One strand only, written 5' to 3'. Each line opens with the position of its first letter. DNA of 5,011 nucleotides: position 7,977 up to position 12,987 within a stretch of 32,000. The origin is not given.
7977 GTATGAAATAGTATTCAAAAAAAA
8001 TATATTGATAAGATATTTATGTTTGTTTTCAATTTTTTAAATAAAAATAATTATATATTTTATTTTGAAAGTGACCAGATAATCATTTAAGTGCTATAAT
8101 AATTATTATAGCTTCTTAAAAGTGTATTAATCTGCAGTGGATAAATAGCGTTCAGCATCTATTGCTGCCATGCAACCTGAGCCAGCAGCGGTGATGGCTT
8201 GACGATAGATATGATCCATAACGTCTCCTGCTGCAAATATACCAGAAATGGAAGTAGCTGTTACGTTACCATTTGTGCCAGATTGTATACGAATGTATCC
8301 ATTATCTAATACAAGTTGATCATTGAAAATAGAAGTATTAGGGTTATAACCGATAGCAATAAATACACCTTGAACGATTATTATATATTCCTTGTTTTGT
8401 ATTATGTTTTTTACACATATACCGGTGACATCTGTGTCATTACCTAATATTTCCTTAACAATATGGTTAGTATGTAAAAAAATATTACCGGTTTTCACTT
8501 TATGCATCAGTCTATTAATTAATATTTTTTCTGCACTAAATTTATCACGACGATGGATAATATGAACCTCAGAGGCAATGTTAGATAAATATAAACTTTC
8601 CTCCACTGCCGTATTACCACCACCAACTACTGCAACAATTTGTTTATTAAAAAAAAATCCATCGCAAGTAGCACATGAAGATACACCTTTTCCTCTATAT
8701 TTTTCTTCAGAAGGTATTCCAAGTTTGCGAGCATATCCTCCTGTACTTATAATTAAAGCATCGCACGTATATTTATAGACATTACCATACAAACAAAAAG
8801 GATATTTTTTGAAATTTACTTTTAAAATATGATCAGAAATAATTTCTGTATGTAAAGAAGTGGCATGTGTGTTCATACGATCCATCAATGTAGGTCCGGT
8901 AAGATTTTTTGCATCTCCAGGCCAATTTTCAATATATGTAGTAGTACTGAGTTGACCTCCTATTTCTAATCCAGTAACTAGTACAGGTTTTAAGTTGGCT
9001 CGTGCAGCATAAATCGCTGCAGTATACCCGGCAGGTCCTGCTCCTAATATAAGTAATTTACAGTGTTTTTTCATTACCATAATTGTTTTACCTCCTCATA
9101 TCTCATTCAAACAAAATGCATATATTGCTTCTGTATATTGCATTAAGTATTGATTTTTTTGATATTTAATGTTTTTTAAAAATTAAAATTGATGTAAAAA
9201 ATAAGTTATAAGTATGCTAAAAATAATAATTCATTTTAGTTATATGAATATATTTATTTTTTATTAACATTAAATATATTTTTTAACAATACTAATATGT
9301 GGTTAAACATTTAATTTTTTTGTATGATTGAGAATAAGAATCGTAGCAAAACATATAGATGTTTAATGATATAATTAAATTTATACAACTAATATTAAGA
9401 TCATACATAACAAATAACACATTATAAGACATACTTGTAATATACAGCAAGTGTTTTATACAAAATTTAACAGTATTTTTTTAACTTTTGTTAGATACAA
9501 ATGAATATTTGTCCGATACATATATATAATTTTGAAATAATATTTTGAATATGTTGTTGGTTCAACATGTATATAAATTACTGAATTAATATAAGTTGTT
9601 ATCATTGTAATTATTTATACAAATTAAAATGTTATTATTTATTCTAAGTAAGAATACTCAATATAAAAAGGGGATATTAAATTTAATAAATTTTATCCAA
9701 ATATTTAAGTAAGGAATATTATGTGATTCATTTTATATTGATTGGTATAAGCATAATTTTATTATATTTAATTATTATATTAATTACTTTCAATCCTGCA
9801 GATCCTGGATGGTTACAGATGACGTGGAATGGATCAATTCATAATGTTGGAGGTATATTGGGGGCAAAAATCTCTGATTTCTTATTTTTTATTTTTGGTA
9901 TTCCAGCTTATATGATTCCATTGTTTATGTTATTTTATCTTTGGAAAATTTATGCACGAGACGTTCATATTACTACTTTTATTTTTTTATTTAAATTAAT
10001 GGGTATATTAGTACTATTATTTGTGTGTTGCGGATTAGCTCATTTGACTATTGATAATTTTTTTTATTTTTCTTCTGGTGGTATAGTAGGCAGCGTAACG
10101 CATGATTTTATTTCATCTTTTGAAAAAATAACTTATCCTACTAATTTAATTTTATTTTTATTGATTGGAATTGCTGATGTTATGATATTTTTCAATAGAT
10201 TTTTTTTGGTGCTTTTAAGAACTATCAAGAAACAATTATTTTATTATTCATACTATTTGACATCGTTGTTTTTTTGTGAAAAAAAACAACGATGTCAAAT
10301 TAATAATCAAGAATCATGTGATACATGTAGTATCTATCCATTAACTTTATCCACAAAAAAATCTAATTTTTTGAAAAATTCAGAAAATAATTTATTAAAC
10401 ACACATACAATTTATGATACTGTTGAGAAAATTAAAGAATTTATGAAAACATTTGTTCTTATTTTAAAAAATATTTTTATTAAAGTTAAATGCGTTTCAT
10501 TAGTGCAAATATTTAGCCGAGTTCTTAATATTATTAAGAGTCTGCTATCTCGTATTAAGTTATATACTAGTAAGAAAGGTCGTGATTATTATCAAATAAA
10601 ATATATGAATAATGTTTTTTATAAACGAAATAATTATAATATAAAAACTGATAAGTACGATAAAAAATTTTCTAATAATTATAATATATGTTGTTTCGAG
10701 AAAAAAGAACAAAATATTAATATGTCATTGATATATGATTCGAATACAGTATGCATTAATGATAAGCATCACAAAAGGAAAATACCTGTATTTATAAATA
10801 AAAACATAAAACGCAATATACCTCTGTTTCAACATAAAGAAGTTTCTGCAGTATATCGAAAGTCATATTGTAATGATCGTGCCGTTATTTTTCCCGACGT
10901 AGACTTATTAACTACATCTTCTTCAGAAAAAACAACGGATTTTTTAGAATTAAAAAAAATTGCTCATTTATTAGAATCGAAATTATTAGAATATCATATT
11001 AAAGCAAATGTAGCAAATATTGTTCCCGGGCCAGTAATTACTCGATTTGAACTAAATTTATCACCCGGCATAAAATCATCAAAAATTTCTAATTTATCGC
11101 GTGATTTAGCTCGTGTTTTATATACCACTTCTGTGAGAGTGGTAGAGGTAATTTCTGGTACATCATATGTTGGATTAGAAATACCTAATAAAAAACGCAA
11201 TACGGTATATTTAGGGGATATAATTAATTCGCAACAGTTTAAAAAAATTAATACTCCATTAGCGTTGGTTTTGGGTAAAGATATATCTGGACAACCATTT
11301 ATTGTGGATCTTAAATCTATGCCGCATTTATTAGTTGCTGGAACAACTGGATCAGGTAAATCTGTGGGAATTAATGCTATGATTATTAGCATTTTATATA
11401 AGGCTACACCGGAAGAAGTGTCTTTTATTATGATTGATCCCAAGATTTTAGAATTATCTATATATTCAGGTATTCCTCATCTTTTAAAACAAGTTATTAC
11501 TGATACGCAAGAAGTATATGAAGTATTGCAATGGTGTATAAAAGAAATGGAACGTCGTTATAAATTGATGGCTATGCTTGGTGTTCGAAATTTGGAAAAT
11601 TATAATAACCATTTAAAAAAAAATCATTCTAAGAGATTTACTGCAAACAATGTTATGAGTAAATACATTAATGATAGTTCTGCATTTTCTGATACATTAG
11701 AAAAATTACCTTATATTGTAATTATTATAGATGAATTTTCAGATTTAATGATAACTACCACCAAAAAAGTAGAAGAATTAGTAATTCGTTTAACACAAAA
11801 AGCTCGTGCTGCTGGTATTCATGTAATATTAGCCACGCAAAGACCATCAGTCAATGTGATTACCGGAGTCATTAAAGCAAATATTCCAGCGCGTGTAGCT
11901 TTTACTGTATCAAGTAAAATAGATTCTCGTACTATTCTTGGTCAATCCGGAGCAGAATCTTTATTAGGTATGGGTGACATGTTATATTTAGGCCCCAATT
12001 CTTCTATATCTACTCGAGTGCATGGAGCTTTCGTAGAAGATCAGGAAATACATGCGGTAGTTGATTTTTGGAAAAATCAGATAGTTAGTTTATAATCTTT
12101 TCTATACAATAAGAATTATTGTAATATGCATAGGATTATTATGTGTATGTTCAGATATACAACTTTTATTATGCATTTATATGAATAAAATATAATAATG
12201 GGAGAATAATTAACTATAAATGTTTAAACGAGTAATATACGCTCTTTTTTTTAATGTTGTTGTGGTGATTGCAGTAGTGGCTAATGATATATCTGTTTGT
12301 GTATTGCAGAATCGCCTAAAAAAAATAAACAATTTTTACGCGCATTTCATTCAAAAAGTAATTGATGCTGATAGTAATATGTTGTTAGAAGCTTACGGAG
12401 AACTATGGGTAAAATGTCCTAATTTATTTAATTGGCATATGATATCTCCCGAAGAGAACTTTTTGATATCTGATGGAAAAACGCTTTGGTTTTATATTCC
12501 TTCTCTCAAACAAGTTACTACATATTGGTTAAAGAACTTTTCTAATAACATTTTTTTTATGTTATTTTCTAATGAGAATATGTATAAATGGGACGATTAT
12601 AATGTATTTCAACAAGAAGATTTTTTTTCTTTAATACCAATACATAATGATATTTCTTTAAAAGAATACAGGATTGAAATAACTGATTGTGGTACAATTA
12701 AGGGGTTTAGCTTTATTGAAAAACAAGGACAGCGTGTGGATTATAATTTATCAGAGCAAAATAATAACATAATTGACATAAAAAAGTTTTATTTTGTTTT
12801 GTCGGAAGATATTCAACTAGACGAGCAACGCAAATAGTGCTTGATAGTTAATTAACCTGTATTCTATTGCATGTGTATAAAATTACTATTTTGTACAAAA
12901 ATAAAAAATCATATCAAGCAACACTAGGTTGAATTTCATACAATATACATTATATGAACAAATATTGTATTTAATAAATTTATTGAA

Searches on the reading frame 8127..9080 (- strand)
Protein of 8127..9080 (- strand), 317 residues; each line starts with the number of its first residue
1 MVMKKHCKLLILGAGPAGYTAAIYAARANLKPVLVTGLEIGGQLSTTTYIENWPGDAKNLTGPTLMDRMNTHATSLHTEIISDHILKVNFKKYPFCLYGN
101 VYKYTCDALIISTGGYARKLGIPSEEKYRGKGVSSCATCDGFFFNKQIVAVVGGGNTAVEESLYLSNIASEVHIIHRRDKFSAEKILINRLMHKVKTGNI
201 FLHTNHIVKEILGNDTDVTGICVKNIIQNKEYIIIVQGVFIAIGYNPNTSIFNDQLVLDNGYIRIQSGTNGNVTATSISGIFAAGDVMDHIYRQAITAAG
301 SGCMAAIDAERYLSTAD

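Call 7: search_protein_families(library=ncbifam, proteins=[window:8127-9080:-], max_evalue=0.01)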
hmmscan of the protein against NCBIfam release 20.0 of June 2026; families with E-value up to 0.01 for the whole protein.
window:8127-9080:- (317 aa): 51 families (the best 25 are shown)
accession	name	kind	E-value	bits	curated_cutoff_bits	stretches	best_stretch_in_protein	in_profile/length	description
NF007614.0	PRK10262.1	equivalog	7e-149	495.3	644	1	2-314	2-315/321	thioredoxin-disulfide reductase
TIGR01292.1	TRX_reduct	equivalog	1.3e-111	372.2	343.45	1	8-313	2-300/300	thioredoxin-disulfide reductase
TIGR03143.1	AhpF_homolog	hypoth_equivalog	2.5e-63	214.5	687.65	1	5-314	3-309/555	putative alkyl hydroperoxide reductase F subunit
TIGR03140.1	AhpF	equivalog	1.2e-62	212.1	502.9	1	4-312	210-511/515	alkyl hydroperoxide reductase subunit F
TIGR01350.1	lipoamide_DH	equivalog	2.4e-19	69.4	408.8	2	66-306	99-326/461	dihydrolipoyl dehydrogenase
TIGR04018.1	Bthiol_YpdA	hypoth_equivalog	2.5e-19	69.3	339.9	1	84-291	92-292/316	YpdA family putative bacillithiol disulfide reductase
NF004776.0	PRK06116.1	equivalog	4.2e-17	62.3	480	1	100-291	126-308/450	glutathione-disulfide reductase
TIGR02053.1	MerA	equivalog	4.4e-15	55.6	454.45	1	109-309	133-328/465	mercury(II) reductase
NF004945.0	PRK06292.2-3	equivalog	1.3e-12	47.4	494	1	101-290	125-307/457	dihydrolipoyl dehydrogenase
TIGR01421.1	gluta_reduc_1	equivalog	2.5e-11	43.5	556.15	1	77-292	112-309/450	glutathione-disulfide reductase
NF045599.1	bili_reduct_long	exception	6.7e-11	41.1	750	1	5-249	380-603/641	bilirubin reductase, long form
NF004947.0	PRK06292.2-5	equivalog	1.4e-10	40.7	592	1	149-288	172-310/474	dihydrolipoyl dehydrogenase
NF004943.0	PRK06292.2-1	equivalog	7.8e-10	38.1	432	1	147-289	172-309/456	dihydrolipoyl dehydrogenase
TIGR01424.1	gluta_reduc_2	equivalog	1.3e-09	37.2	606.05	1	100-303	125-318/446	glutathione-disulfide reductase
NF003585.0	PRK05249.1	equivalog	1.9e-09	36.6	465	1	99-290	132-315/464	Si-specific NAD(P)(+) transhydrogenase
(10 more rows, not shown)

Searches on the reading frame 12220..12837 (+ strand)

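Call 45: search_protein_families(library=ncbifam, proteins=[window:12220-12837:+], max_evalue=1e-10)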
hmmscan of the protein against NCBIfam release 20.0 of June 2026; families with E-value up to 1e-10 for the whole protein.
window:12220-12837:+ (205 aa): 1 family
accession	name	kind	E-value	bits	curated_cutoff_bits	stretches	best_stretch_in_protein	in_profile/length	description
TIGR00547.2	lolA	equivalog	3.3e-43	147.5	112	1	13-203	10-202/202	outer membrane lipoprotein periplasmic chaperone LolA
